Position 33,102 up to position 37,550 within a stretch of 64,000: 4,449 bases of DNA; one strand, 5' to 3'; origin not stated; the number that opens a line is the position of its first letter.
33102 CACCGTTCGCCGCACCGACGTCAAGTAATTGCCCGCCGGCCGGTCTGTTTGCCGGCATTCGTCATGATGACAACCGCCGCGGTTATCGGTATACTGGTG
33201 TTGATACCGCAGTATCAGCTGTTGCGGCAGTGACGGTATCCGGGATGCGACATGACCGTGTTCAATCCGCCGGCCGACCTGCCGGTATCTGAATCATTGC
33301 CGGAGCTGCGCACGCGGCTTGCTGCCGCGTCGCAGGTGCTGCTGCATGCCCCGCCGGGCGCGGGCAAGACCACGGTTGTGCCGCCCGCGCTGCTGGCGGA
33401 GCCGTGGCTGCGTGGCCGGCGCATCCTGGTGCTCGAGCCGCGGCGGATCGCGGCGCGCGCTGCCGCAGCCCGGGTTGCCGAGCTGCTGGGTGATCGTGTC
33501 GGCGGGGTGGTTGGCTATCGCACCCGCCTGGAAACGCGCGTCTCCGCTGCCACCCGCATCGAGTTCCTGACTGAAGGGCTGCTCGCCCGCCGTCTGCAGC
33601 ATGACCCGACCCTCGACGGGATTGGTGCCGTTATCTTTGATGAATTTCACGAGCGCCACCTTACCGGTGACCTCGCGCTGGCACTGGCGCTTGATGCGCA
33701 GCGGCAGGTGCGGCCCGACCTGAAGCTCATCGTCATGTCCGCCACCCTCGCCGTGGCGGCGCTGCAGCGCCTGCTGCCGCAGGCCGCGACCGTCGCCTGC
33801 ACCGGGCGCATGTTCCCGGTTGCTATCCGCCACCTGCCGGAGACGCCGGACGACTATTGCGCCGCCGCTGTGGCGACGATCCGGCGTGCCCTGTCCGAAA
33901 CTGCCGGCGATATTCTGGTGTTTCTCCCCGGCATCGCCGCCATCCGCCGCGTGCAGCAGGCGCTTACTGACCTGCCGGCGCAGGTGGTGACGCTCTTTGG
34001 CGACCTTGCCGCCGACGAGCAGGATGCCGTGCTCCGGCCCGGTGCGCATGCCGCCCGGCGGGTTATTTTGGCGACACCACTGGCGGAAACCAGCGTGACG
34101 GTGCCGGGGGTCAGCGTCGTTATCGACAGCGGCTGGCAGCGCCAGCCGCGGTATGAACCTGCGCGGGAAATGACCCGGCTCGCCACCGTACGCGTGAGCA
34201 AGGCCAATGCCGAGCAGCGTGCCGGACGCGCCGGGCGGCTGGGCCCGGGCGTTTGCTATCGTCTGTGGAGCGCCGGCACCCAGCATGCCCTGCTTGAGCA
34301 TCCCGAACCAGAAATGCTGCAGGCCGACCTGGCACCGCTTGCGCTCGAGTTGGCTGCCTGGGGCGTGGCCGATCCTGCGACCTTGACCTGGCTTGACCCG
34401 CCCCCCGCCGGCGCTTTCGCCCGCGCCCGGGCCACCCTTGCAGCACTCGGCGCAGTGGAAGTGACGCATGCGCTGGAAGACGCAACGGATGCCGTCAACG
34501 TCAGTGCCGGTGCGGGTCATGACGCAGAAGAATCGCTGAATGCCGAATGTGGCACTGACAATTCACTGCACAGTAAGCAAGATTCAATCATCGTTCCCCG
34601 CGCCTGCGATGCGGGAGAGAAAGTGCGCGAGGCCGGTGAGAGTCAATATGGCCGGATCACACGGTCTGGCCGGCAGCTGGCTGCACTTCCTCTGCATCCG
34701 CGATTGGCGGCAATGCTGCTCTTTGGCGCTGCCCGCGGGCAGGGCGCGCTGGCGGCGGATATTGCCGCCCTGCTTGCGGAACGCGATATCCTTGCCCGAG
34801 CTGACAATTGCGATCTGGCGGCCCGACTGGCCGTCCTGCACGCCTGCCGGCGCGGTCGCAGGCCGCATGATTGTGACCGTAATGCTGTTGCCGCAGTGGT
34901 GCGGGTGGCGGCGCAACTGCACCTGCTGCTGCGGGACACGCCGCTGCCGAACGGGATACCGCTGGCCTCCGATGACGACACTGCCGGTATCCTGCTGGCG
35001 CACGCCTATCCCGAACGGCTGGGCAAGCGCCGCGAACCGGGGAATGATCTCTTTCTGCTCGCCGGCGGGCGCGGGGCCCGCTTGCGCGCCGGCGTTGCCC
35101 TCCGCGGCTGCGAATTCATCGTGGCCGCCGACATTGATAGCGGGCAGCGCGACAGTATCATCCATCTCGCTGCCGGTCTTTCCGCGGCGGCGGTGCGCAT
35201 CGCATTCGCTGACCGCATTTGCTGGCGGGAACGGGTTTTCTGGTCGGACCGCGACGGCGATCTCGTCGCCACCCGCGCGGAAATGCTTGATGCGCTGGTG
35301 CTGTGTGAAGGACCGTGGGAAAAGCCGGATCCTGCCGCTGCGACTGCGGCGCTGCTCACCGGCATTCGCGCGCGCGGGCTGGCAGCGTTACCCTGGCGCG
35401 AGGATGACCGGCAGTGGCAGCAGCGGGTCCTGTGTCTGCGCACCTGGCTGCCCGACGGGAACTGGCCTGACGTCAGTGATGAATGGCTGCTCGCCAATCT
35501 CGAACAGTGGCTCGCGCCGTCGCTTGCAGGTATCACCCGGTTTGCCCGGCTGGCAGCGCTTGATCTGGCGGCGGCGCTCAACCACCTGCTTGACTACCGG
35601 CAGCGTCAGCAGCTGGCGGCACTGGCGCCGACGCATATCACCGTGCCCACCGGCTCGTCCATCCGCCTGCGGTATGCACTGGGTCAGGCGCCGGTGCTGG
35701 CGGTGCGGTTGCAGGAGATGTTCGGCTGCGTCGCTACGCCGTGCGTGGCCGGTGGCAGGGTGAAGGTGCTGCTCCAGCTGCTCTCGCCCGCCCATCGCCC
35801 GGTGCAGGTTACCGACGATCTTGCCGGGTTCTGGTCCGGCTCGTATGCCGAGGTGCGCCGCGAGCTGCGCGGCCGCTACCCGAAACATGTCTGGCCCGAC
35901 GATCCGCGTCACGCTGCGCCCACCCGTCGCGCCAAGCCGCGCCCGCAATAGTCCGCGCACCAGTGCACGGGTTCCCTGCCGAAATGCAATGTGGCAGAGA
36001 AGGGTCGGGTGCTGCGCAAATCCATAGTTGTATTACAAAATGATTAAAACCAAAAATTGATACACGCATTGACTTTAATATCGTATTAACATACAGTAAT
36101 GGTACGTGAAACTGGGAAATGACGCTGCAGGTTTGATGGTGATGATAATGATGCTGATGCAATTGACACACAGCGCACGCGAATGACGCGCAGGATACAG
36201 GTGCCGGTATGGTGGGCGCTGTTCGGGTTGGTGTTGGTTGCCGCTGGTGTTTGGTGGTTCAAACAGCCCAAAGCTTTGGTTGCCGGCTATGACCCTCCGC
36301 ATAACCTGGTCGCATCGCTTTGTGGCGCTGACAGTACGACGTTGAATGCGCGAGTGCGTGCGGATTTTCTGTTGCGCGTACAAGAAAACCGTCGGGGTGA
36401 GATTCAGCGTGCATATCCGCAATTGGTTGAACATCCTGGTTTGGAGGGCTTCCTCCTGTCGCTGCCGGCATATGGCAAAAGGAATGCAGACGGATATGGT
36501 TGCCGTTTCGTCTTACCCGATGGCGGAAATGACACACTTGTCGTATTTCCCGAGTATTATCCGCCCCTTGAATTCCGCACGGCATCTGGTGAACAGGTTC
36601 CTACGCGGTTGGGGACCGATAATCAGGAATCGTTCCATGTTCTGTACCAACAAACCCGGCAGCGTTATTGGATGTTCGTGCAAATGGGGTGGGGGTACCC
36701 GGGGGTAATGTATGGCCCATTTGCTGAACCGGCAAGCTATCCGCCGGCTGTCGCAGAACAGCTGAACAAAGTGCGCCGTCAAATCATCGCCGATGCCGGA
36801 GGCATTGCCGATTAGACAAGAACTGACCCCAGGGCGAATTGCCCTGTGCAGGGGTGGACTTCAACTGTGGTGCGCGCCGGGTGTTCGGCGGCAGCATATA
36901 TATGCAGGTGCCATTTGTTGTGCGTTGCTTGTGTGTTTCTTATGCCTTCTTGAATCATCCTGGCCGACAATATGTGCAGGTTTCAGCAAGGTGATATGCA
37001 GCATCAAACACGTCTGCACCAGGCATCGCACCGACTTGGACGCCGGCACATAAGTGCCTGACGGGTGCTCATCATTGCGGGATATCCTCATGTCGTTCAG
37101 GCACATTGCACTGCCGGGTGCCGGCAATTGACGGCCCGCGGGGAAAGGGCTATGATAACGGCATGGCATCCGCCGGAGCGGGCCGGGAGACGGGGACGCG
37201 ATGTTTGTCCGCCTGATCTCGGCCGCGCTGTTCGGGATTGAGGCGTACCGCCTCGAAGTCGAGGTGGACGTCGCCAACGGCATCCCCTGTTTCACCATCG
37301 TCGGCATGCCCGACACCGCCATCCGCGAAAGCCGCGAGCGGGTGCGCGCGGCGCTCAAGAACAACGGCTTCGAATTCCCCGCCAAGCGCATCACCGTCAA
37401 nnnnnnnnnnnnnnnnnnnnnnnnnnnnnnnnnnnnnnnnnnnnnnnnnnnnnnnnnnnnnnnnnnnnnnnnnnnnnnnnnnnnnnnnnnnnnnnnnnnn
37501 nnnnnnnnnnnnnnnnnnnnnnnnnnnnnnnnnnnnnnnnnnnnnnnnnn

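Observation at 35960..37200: Low-GC islet: strong promoter, Met-rich 16-codon leader ORF overlapping (ATGA) an orphan membrane protein, then a 385-bp non-coding stretch with a hairpin and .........-like triplet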

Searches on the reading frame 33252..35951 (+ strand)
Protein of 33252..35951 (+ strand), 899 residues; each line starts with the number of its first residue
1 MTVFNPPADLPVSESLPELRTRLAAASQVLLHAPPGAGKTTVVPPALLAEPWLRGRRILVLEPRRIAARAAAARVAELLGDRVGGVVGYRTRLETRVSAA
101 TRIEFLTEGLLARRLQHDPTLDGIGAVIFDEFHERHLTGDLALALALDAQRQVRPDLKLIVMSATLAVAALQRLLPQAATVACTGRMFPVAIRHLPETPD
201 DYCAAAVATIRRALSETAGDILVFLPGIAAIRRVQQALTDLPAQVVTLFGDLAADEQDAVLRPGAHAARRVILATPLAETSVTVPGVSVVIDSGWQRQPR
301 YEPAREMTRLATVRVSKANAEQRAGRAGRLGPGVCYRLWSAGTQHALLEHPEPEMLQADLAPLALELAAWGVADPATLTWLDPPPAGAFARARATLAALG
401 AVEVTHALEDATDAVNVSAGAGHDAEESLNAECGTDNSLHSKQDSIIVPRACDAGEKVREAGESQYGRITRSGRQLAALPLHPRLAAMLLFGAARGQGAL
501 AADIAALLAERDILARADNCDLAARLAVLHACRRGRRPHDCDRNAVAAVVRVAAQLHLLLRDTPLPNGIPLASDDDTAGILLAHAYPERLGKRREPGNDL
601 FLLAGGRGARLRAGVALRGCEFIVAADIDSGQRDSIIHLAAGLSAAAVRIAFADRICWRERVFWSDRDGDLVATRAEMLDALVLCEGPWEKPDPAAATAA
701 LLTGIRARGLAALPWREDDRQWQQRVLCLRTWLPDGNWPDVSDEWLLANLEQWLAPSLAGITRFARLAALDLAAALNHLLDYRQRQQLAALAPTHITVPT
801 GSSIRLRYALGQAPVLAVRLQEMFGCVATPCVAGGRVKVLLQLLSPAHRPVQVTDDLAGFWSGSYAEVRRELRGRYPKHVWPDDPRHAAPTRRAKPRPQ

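Call 8: search_protein_families(library=pfam, proteins=[window:33252-35951:+], max_evalue=1)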
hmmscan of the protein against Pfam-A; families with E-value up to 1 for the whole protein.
window:33252-35951:+ (899 aa): 8 families
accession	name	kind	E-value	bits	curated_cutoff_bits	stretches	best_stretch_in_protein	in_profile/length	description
PF08482.15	HrpB_C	-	5.8e-53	179.2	25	1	753-885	1-133/133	ATP-dependent helicase C-terminal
PF00271.37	Helicase_C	-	9.3e-12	45.6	23.5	1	210-331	6-110/110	Helicase conserved C-terminal domain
PF00270.35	DEAD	-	1.8e-09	38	26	1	25-171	13-164/167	DEAD/DEAH box helicase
PF04851.21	ResIII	-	0.00046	20.6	22.5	1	26-137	23-139/164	Type III restriction enzyme, res subunit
PF24473.1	CON_HrpB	-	0.001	19.2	27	1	655-684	1-30/35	ATP-dependent RNA helicase HrpB, connector region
PF13245.12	AAA_19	-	0.022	15.3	25.1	1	25-148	10-115/134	AAA domain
PF07652.20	Flavi_DEAD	-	0.038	14.4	21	1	30-69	8-47/148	Flavivirus DEAD domain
PF21010.2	HA2_C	-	0.067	14.2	21.3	1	482-519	1-40/77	Helicase associated domain (HA2), ratchet-like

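Call 16: find_related_loci(query=window:33252-35948:+, collection=genome_contigs, flank=10000)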
Query window:33252-35948:+ (899 aa) in genome_contigs; peptide patterns used: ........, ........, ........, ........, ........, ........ (x = any residue, [..] = any of these).
600 stretches matched a pattern (row limit reached: there are more); 600 encode a relative of the query (tblastn E <= 1e-3); the best 80 are kept; 80 distinct loci.
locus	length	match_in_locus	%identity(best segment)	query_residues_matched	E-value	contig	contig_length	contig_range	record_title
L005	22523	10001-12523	46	10-897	0e+0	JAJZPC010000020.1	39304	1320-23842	MAG: Deltaproteobacteria bacterium isolate SKS1.bin10 NODE_1731_length_39304_cov_4.474973, whole genome shotgun sequence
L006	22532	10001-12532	47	10-897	0e+0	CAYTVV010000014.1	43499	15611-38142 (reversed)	MAG TPA_asm: uncultured Desulfurivibrio sp. isolate ERP113451_co7_199 genome assembly, contig: NODE_429_length_43499_cov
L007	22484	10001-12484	47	10-897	0e+0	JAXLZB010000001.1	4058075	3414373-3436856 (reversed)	MAG: Nitrospiraceae bacterium isolate STL-NOB1 C1.213.fa-1, whole genome shotgun sequence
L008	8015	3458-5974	47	1-897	0e+0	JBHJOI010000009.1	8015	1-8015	MAG: Thiotrichales bacterium isolate al_S2C1199_2 S2Ck119_927362, whole genome shotgun sequence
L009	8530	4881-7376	46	10-897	0e+0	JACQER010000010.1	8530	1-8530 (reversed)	MAG: Gammaproteobacteria bacterium isolate NC_groundwater_1026_Pr1_S-0.65um_62_16 Montesol18_Sp65_coassembly_scaffold_15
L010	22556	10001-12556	46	2-899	0e+0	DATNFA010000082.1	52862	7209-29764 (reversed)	MAG TPA_asm: Steroidobacteraceae bacterium isolate SMAG_U11282 k141_141490, whole genome shotgun sequence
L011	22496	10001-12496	45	10-899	0e+0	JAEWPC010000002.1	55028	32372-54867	MAG: Bacillota bacterium isolate OH_SBlB_88 k127_1228467, whole genome shotgun sequence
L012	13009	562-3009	42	10-894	0e+0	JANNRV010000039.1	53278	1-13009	MAG: Bacteroidia bacterium isolate SOY_31_metabat_302 SOY_31_k141_702631, whole genome shotgun sequence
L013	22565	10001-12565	46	4-899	0e+0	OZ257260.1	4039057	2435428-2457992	MAG: Steroidobacteraceae bacterium isolate 69e77604-6ffc-4d49-a9da-791af772e4f7 genome assembly, chromosome: 1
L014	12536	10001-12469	41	10-897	0e+0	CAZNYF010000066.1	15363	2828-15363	MAG TPA_asm: uncultured Thiotrichales bacterium isolate binchicken_co102_74 genome assembly, contig: NODE_2425_length_15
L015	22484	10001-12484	48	10-891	0e+0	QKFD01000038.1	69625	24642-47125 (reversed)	MAG: Chromatiales bacterium isolate SZUA-493 scaffold_733, whole genome shotgun sequence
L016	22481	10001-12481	40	3-897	0e+0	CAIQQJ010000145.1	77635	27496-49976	MAG: uncultured Flavobacteriales bacterium isolate Kiruna3_bin-3741 genome assembly, contig: bin-3741:145/181, whole gen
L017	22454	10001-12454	47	10-895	0e+0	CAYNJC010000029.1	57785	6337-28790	MAG TPA_asm: uncultured bacterium isolate SRP178699_co1_609 genome assembly, contig: NODE_447_length_57785_cov_13.694180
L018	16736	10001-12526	46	10-897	0e+0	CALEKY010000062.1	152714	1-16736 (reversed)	MAG TPA_asm: uncultured Sinobacteraceae bacterium isolate SRR5251193_bin.4_CONCOCT_v1.1_MAG genome assembly, contig: ERZ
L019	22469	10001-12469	44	10-897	0e+0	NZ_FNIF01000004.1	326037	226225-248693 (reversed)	Paenibacillus sp. yr247, whole genome shotgun sequence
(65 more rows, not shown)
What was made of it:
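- Closest known: Lineage-specific ORFan genes in A+T-rich horizontally acquired islets. Different: The host is an uncultured deep-branching lineage: the best HrpB match in GTDB species representatives is 47-48% (call 16).
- Tried and rejected: Empty-site search with HrpB in GTDB species genomes (call 16).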

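Call 21: find_homologous_proteins(query=window:33252-35948:+, max_evalue=1e-100)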
Query window:33252-35948:+ (899 aa): 7982 proteins with E <= 1e-100 among 8000 candidates; the best 120 are listed.
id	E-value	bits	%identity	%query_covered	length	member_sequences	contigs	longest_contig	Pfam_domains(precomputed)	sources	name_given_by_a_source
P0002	0.0e+0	1973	100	100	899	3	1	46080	PF00270.36,PF08482.16,PF00271.38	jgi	-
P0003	2.1e-277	941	55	99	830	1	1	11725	PF00270.36,PF08482.16,PF00271.38,PF04408.30,PF24473.2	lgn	-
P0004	3.6e-254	864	60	44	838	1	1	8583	PF00270.36,PF08482.16,PF00271.38,PF04408.30,PF24473.2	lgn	-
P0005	6.1e-253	860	57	45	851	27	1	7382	PF00270.36,PF08482.16,PF00271.38,PF04408.30,PF24473.2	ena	-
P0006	6.3e-253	860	58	44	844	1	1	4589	PF00270.36,PF08482.16,PF00271.38,PF04408.30,PF24473.2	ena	-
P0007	1.6e-252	859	59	44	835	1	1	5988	PF00270.36,PF08482.16,PF00271.38,PF04408.30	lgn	-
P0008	2.0e-251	855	57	44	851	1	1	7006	PF00270.36,PF08482.16,PF00271.38,PF04408.30,PF24473.2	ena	-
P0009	7.2e-251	853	56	45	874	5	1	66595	PF00270.36,PF08482.16,PF00271.38,PF04408.30,PF24473.2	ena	-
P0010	9.6e-251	853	60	44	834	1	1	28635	PF00270.36,PF08482.16,PF00271.38,PF24473.2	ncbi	-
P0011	1.2e-250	853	59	44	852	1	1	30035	PF00270.36,PF08482.16,PF00271.38,PF04408.30,PF24473.2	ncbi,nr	ncbi:MAG: ATP-dependent helicase HrpB [Candidatus Contendobacter sp.]|nr:ATP-dependent helicase HrpB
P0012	5.0e-250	850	49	99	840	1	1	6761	PF00270.36,PF08482.16,PF00271.38,PF04408.30,PF24473.2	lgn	-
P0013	1.1e-249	849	59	44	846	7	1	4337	PF00270.36,PF08482.16,PF00271.38,PF04408.30,PF24473.2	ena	-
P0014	2.0e-249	848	57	44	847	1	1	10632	PF00270.36,PF08482.16,PF00271.38,PF04408.30,PF24473.2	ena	-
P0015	5.8e-249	847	60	44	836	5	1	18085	PF00270.36,PF08482.16,PF00271.38,PF04408.30,PF24473.2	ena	-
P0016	1.2e-248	846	53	48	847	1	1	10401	PF00270.36,PF08482.16,PF00271.38,PF04408.30,PF24473.2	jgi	jgi:ATP-dependent helicase HrpB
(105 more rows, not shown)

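Call 22: find_encoding_contigs(protein=P0003, flank=10000)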
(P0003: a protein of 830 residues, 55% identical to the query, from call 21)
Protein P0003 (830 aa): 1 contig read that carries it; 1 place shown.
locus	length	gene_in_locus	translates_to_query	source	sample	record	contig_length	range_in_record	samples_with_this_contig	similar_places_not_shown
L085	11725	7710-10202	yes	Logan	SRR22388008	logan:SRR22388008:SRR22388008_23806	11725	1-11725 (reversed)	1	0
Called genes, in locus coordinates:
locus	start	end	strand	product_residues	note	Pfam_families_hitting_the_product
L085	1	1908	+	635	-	?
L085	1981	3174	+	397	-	PF09587:PGA_cap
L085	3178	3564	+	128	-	PF00072:Response_reg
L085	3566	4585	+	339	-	-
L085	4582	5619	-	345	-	PF07885:Ion_trans_2, PF02254:TrkA_N, PF02080:TrkA_C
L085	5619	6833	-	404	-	PF00962:A_deaminase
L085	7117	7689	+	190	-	PF02525:Flavodoxin_2, PF03358:FMN_red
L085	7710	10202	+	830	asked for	PF00270:DEAD, PF00271:Helicase_C, PF04408:WHD_HA2 (weak), PF24473:CON_HrpB (weak), PF08482:HrpB_C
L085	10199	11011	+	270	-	PF02110:HK, PF08543:Phos_pyr_kin (weak)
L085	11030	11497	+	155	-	-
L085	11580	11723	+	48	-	?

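Call 23: find_encoding_contigs(protein=P0002, flank=10000)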
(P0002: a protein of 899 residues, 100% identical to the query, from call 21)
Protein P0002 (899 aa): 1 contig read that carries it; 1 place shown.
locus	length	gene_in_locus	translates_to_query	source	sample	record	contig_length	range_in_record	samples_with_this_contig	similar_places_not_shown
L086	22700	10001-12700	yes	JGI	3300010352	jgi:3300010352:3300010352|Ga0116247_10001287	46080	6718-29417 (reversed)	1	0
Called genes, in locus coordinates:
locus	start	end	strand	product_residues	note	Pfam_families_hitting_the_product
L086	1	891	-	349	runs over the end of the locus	PF02985:HEAT (faint), PF13646:HEAT_2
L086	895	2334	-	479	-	PF00072:Response_reg, PF00990:GGDEF (weak), PF00072:Response_reg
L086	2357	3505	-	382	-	PF01494:FAD_binding_3, PF03486:HI0933_like (faint), PF07992:Pyr_redox_2 (faint), PF01266:DAO, PF04820:Trp_halogenase (weak)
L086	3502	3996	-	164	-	PF13428:TPR_14 (faint), PF13174:TPR_6 (faint), PF13525:YfiO (faint)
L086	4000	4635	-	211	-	PF02581:TMP-TENI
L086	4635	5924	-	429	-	PF03447:NAD_binding_3, PF00742:Homoserine_dh, PF01842:ACT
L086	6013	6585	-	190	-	PF05036:SPOR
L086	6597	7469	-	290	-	PF08668:HDOD, PF01966:HD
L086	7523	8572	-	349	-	PF07885:Ion_trans_2, PF02254:TrkA_N, PF02080:TrkA_C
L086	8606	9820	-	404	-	PF00962:A_deaminase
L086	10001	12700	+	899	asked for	PF00270:DEAD, PF00271:Helicase_C, PF08482:HrpB_C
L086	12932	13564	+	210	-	-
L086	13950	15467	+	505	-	PF13541:ChlI, PF00493:MCM (faint), PF01078:Mg_chelatase, PF07728:AAA_5 (faint), PF13335:Mg_chelatase_C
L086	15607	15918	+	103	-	-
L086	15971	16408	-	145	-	PF13840:ACT_7 (faint), PF19571:ACT_8, PF01842:ACT (weak), PF13291:ACT_4 (faint), PF22629:ACT_AHAS_ss (faint), PF01842:ACT (weak)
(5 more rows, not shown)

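Call 70: search_protein_families(library=pfam, proteins=[L085:11030-11494:+], max_evalue=0.1)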
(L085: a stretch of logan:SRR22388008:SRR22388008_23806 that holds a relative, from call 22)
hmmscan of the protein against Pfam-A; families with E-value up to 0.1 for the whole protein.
L085:11030-11494:+ (155 aa): 1 family
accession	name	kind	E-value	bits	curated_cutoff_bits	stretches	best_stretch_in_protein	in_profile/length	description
PF01966.28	HD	-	0.0046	17.7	22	1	25-82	3-72/116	HD domain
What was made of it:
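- On Mobile insertion cassette / non-autonomous IS derivative: No Pfam hit for orf210 or for any other ORF of at least 50 aa in the segment (calls 8, 70).
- There is no Pfam hit to a transposase or to anything else in any ORF of the segment (calls 8, 70).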

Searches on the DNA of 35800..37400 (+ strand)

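Call 7: search_rna_families(source=window, start=35800, end=37400, threshold=evalue, max_evalue=10)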
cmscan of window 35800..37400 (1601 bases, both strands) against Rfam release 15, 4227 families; matches with E-value up to 10: 2.
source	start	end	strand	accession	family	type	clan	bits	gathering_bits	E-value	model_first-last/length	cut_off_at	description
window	36997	37023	-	RF01083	UPD-PK2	Cis-reg;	-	16.5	32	9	1-21/21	no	Pseudoknot of upstream pseudoknot domain (UPD) of the 3'UTR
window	36772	36794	-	RF01121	sR38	Gene; snRNA; snoRNA; CD-box;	-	12.2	50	7.6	1-59/59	no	Small nucleolar RNA sR38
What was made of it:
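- There is no Rfam match even at E = 10 (call 7).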

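Call 68: search_dna_similar(query=window:35952-37200:+, collection=plasmids, mode=distant, max_evalue=0.01)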
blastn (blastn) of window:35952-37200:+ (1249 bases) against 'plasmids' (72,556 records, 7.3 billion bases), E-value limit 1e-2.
No match.

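Call 69: search_dna_similar(query=window:35952-37200:+, collection=phages, mode=distant, max_evalue=0.01)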
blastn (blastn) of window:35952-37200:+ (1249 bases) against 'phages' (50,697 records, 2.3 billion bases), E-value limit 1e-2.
No match.
